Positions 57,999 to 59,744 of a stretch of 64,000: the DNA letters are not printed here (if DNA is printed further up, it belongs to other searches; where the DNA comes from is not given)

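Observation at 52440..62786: RpiR-controlled catabolic island pairing an aspartase-family lyase with an MmgE/PrpD protein, a DMGDH-like flavoenzyme and a C-N hydrolase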

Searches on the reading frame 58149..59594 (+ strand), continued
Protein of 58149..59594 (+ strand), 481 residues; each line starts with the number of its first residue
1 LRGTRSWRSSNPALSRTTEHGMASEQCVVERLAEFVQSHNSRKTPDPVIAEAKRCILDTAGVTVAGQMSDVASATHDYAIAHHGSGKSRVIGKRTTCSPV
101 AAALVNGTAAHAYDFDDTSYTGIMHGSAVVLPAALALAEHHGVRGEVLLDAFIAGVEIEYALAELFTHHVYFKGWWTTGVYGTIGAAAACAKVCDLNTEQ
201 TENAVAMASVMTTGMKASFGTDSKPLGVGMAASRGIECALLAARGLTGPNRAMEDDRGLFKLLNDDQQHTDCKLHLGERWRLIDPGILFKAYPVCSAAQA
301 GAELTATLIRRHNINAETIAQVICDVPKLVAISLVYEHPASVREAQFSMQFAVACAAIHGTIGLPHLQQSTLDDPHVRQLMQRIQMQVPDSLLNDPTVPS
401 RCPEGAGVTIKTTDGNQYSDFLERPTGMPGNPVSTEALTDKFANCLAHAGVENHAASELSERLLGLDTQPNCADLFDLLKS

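Call 24: find_encoding_contigs(protein=P0116, flank=10000, max_places=1)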
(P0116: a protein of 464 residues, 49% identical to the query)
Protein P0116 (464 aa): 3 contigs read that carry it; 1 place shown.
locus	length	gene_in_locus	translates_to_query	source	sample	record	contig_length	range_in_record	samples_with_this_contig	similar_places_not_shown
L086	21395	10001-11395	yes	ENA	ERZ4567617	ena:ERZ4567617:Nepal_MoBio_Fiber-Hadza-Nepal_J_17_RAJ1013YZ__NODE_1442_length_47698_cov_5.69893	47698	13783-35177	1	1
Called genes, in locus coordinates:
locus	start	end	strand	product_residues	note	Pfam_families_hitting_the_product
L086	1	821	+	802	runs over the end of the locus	PF01315:Ald_Xan_dh_C, PF02738:MoCoBD_1, PF20256:MoCoBD_2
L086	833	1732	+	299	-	PF00941:FAD_binding_5, PF03450:CO_deh_flav_C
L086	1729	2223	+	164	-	PF00111:Fer2, PF13085:Fer2_3 (weak), PF01799:Fer2_2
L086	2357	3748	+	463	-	PF01979:Amidohydro_1, PF07969:Amidohydro_3 (faint)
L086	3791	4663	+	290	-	PF00795:CN_hydrolase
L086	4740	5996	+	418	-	PF01946:Thi4 (weak), PF01266:DAO, PF13450:NAD_binding_8 (faint)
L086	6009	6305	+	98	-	PF04267:SoxD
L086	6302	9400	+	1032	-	PF13510:Fer2_4, PF00890:FAD_binding_2 (weak), PF03486:HI0933_like (weak), PF07992:Pyr_redox_2, PF12831:FAD_oxidored, PF17806:SO_alpha_A3, PF01571:GCV_T, PF08669:GCV_T_C, +2 more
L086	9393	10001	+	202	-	PF04268:SoxG (weak), PF01571:GCV_T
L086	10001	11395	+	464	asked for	PF03972:MmgE_PrpD_N, PF19305:MmgE_PrpD_C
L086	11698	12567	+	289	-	PF00941:FAD_binding_5, PF03450:CO_deh_flav_C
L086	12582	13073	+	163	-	PF00111:Fer2, PF13085:Fer2_3 (weak), PF01799:Fer2_2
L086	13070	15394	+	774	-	PF01315:Ald_Xan_dh_C, PF02738:MoCoBD_1, PF20256:MoCoBD_2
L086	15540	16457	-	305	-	PF00126:HTH_1, PF03466:LysR_substrate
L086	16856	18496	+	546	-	PF02776:TPP_enzyme_N, PF00205:TPP_enzyme_M, PF02775:TPP_enzyme_C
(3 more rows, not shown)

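Call 32: search_protein_families(library=pfam, proteins=[L045:1838-3040:-, L053:9022-9978:+, L008:2784-3443:-, L015:2887-3957:+, L020:11380-12246:-, L043:15987-16556:-, L020:2031-3290:-, L054:4187-4792:+, L082:5142-6479:-, L037:11649-12794:+], max_evalue=0.00001)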
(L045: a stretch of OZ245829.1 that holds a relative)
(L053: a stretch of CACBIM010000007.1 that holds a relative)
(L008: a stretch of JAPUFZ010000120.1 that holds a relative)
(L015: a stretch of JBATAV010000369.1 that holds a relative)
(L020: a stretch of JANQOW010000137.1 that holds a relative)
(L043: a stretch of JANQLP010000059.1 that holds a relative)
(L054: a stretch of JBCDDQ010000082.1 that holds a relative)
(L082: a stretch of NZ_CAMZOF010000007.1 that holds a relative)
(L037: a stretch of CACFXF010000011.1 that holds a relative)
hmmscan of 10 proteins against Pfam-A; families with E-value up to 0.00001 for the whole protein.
L045:1838-3040:- (400 aa): 1 family
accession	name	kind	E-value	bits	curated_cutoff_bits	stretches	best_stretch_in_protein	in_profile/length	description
PF00291.31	PALP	-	1.2e-62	212.4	35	1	72-373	1-294/295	Pyridoxal-phosphate dependent enzyme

L053:9022-9978:+ (318 aa): 1 family
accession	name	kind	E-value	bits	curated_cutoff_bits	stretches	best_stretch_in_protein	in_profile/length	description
PF00491.26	Arginase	-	1.1e-58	199.4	22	1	30-306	1-277/280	Arginase family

L008:2784-3443:- (219 aa): 1 family
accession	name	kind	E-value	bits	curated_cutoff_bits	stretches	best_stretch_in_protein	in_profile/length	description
PF00484.24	Pro_CA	-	7.5e-45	153.4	25.7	1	47-201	2-152/156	Carbonic anhydrase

L015:2887-3957:+ (356 aa): 2 families
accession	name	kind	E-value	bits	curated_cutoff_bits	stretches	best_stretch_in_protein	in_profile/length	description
PF02492.25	cobW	-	6.6e-49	166.4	20.7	1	10-194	1-178/180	CobW/HypB/UreG, nucleotide-binding domain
PF07683.19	CobW_C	-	1.3e-22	79.9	22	1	260-353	1-92/94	Cobalamin synthesis protein cobW C-terminal domain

L020:11380-12246:- (288 aa): 1 family
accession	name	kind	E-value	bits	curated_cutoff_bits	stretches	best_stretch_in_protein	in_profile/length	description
PF00892.27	EamA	-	3e-18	66.9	28.2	2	14-146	2-134/135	EamA-like transporter family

L043:15987-16556:- (189 aa): 1 family
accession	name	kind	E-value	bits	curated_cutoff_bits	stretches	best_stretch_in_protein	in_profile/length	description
PF03729.18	DUF308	-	9.7e-24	83.9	25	2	22-91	2-73/73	Short repeat of unknown function (DUF308)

L020:2031-3290:- (419 aa): 0 families

L054:4187-4792:+ (201 aa): 1 family
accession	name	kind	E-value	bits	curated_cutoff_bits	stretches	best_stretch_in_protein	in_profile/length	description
PF01243.27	PNPOx_N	-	9.9e-16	58.6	28.1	1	52-156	2-97/120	Pyridoxamine 5'-phosphate oxidase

L082:5142-6479:- (445 aa): 1 family
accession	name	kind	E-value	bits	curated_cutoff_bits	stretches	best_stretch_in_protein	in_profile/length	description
PF00202.27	Aminotran_3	-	4.6e-101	338.9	30.5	1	13-435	10-403/403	Aminotransferase class-III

L037:11649-12794:+ (381 aa): 3 families
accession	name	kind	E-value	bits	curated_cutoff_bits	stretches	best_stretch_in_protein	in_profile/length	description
PF00465.25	Fe-ADH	-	2.1e-46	158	31.3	1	10-183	1-168/168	Iron-containing alcohol dehydrogenase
PF25137.1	ADH_Fe_C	-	5.6e-38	131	27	1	197-379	4-192/194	Fe-containing alcohol dehydrogenase family, C-terminal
PF13685.12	Fe-ADH_2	-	2e-06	28.3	28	0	15-111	2-96/149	Iron-containing alcohol dehydrogenase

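Call 36: find_encoding_contigs(protein=P0001, flank=10000, max_places=2)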
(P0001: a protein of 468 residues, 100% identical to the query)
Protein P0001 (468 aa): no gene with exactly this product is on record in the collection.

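Call 38: search_dna_similar(query=window:58212-59594:+, collection=plasmids, mode=protein, max_rows=25, max_evalue=1e-30)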
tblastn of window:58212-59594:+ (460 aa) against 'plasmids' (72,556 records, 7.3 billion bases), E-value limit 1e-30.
Records with a match: 206; places in all: 246; records where one place covers at least 80% of the query: 200.
Best place of each record, by identity: <60% 206.
By first word of the organism name: Rhizobium 68; Paraburkholderia 12; Agrobacterium 11; Azospirillum 7; Haladaptatus 7; Paracoccus 7; Bradyrhizobium 7; Cupriavidus 5; Sinorhizobium 5; Neorhizobium 5; and 41 more.
By predicted mobility (MOB-suite, as given by PLSDB): non-mobilizable 107; mobilizable 54; conjugative 45.
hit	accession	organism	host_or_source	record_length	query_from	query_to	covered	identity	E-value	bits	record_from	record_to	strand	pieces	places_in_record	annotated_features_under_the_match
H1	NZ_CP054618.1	Azospirillum oryzae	cell culture,soil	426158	9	457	98%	41.4%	5e-80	277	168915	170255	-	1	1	MmgE/PrpD family protein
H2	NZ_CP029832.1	Azospirillum ramasamyi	single cell,Cow dung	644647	8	457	98%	41.0%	8e-75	262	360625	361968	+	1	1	MmgE/PrpD family protein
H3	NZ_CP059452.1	Azospirillum brasilense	Prokaryotes,soil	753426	24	457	94%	42.3%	3e-85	293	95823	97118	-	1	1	MmgE/PrpD family protein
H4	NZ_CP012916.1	Azospirillum brasilense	Digitaria eriantha,microbe,root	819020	24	456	94%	41.9%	8e-79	274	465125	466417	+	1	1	MmgE/PrpD family protein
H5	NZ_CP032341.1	Azospirillum brasilense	soil sample,Agricultural field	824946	24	456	94%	41.9%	8e-79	274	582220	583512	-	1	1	MmgE/PrpD family protein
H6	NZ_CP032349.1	Azospirillum brasilense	soil sample,Agricultural field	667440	24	449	93%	41.5%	3e-69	246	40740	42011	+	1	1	MmgE/PrpD family protein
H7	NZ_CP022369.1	Azospirillum sp. TSH58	single cell,paddy soils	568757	24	445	92%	41.5%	6e-68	242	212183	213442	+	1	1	MmgE/PrpD family protein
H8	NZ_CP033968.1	Cupriavidus pauculus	Homo sapiens,clinical isolate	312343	11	455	97%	37.7%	8e-76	265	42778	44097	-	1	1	MmgE/PrpD family protein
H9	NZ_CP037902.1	Cupriavidus metallidurans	Soil,gold-copper mine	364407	11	455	97%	37.7%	8e-76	265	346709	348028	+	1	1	MmgE/PrpD family protein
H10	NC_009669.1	Brucella anthropi ATCC 49188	-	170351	11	421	89%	40.0%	3e-85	293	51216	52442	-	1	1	MmgE/PrpD family protein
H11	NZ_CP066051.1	Brucella anthropi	-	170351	11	421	89%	40.0%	3e-85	293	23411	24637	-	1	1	MmgE/PrpD family protein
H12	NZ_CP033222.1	Parasedimentitalea marina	Cell culture,deep seawater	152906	31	428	87%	40.7%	4e-70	249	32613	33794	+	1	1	MmgE/PrpD family protein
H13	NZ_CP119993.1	Halomarina sp. PSR21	cell culture,saline soil from Tarim ...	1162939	9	458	98%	34.9%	1e-62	227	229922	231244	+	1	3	record has no annotation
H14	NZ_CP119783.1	Haladaptatus sp. YSMS36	cell culture,sediment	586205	11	458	97%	34.4%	1e-51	195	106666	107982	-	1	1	MmgE/PrpD family protein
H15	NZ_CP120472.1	Haladaptatus sp. DYSN1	cell culture,sediment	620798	11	458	97%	34.4%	1e-51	195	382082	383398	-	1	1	MmgE/PrpD family protein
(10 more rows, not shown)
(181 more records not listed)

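Call 41: get_annotated_region(hit=H12, flank=12000)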
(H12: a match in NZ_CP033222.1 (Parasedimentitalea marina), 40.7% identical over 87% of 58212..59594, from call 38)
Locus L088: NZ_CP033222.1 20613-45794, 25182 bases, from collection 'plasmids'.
description: Parasedimentitalea marina strain W43 plasmid pW43C, complete sequence
organism: Parasedimentitalea marina (NCBI taxid 2483033)
taxonomy: Bacteria; Pseudomonadota; Alphaproteobacteria; Rhodobacterales; Paracoccaceae; Parasedimentitalea; Parasedimentitalea marina
host: -; source: Cell culture,deep seawater; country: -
typing (MOB-suite, as given by PLSDB): non-mobilizable; replicon rep_cluster_508
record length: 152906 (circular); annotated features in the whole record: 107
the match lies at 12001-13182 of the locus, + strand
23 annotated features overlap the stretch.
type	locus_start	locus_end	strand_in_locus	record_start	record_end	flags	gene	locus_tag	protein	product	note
CDS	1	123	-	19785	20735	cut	-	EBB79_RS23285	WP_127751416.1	glycosyltransferase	-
CDS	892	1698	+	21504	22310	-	-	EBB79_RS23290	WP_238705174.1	sugar transferase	-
CDS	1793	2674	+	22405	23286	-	-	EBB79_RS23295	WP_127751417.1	CpsD/CapB family tyrosine-protein kinase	-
CDS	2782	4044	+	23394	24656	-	-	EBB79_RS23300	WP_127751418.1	DUF874 domain-containing protein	-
CDS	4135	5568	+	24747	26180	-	-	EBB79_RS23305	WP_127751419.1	Hint domain-containing protein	-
CDS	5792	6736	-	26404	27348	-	-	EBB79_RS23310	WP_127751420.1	MurR/RpiR family transcriptional regulator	GO:0006355 - regulation of DNA-templated transcription [Evidence IEA]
CDS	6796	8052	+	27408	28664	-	-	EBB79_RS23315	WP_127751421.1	sarcosine oxidase subunit beta family protein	GO:0046653 - tetrahydrofolate metabolic process [Evidence IEA]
CDS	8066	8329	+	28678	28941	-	-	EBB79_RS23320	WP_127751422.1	sarcosine oxidase subunit delta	-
CDS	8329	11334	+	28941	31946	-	-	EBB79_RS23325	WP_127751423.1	sarcosine oxidase subunit alpha family protein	-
CDS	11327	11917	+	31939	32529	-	-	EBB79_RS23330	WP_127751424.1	hypothetical protein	-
CDS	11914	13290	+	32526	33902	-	-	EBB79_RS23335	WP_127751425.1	MmgE/PrpD family protein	-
CDS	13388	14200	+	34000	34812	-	-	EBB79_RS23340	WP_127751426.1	transporter substrate-binding domain-containing protein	-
CDS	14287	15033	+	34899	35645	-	-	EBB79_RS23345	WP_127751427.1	amino acid ABC transporter permease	GO:0006865 - amino acid transport [Evidence IEA]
CDS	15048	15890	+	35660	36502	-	-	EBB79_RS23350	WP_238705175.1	amino acid ABC transporter permease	GO:0006865 - amino acid transport [Evidence IEA]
CDS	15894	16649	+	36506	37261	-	-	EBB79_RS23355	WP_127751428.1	amino acid ABC transporter ATP-binding protein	-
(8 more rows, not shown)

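Call 42: get_annotated_region(hit=H3, flank=10000)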
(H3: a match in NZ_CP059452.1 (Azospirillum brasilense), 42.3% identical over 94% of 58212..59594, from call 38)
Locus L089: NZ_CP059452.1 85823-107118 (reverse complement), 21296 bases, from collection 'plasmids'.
description: Azospirillum brasilense strain 2020WEIHUA_K plasmid unnamed3, complete sequence
organism: Azospirillum brasilense (NCBI taxid 192)
taxonomy: Bacteria; Pseudomonadota; Alphaproteobacteria; Rhodospirillales; Azospirillaceae; Azospirillum; Azospirillum brasilense
host: -; source: Prokaryotes,soil; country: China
typing (MOB-suite, as given by PLSDB): non-mobilizable
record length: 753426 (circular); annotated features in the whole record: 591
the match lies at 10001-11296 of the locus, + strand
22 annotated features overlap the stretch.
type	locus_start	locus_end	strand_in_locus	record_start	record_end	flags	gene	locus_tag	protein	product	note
CDS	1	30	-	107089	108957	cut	-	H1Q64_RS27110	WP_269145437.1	phosphoenolpyruvate carboxykinase (GTP)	GO:0006094 - gluconeogenesis [Evidence IEA]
CDS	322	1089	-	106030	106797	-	-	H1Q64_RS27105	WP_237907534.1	DUF2470 domain-containing protein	-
CDS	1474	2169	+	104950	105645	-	-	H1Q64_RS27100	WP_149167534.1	response regulator transcription factor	GO:0000160 - phosphorelay signal transduction system [Evidence IEA]; GO:0006355 - regulation of DNA-templated ...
CDS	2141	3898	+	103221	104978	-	-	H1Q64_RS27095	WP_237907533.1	stimulus-sensing domain-containing protein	-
CDS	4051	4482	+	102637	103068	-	-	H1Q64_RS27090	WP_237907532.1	hypothetical protein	-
CDS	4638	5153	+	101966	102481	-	-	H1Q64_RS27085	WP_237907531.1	HPr kinase/phosphatase C-terminal domain-containing protein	-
CDS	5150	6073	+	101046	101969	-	rapZ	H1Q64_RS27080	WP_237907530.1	RNase adapter RapZ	-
CDS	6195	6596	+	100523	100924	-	-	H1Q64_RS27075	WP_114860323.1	PTS sugar transporter subunit IIA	GO:0008643 - carbohydrate transport [Evidence IEA]; GO:0009401 - phosphoenolpyruvate-dependent sugar phosphotransferase ...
CDS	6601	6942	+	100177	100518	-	-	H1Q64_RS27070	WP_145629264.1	HPr family phosphocarrier protein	GO:0009401 - phosphoenolpyruvate-dependent sugar phosphotransferase system [Evidence IEA]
CDS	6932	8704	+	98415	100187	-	ptsP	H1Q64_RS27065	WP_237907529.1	phosphoenolpyruvate--protein phosphotransferase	GO:0009401 - phosphoenolpyruvate-dependent sugar phosphotransferase system [Evidence IEA]; GO:0006808 - regulation of ...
CDS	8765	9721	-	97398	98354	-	-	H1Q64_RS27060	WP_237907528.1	LysR family transcriptional regulator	GO:0006355 - regulation of DNA-templated transcription [Evidence IEA]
CDS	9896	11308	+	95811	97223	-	-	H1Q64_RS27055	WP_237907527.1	MmgE/PrpD family protein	-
CDS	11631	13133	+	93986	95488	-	-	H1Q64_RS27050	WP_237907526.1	ABC transporter substrate-binding protein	-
CDS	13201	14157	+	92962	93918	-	-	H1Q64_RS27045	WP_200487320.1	ABC transporter permease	GO:0055085 - transmembrane transport [Evidence IEA]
CDS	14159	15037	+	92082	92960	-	-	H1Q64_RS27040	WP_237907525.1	ABC transporter permease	-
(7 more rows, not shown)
